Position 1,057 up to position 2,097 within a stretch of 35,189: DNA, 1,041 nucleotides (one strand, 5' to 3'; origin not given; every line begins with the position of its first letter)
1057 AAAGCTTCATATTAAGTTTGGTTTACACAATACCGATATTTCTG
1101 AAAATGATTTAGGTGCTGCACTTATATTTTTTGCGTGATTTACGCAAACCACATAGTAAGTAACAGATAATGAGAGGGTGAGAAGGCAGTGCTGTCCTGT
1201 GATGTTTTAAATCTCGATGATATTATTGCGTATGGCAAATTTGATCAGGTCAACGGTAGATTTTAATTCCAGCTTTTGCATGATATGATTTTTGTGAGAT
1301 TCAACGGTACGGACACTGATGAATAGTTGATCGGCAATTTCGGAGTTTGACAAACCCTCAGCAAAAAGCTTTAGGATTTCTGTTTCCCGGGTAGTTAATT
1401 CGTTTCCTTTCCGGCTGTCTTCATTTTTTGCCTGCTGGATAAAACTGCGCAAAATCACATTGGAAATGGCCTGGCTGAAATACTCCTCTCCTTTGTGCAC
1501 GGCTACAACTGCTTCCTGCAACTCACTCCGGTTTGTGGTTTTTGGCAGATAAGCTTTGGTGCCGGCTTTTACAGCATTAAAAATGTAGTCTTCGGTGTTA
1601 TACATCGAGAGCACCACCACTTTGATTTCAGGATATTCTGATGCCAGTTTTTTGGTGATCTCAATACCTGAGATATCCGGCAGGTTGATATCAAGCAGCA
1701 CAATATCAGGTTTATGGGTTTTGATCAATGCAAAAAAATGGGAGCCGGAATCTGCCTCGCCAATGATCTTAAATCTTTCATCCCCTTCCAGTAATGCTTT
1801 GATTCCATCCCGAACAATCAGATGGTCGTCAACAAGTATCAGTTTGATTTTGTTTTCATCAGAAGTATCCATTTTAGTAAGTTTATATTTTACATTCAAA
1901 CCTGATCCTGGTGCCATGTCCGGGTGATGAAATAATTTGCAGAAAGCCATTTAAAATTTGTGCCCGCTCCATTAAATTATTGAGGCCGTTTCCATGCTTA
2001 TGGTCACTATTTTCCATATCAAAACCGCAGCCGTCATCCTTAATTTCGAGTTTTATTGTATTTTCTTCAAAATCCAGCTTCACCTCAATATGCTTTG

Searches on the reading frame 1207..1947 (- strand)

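Call 19: search_protein_families(library=pfam, proteins=[window:1207-1947:-], max_evalue=0.001)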
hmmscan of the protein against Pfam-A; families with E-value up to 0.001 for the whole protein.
window:1207-1947:- (246 aa): 5 families
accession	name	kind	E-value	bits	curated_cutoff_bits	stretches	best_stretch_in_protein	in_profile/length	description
PF00072.30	Response_reg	-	1.3e-27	96.5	30.2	1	37-147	2-110/111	Response regulator receiver domain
PF00196.25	GerE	-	6.1e-21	74.3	23.5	1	183-238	2-57/57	Bacterial regulatory proteins, luxR family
PF08281.18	Sigma70_r4_2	-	4.5e-07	29.9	25.7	1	182-226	9-54/54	Sigma-70, region 4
PF13384.12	HTH_23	-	2e-05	24.7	24.6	1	190-216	9-35/50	Homeodomain-like domain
PF04545.22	Sigma70_r4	-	0.00017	21.5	24.1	1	183-226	4-48/50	Sigma-70, region 4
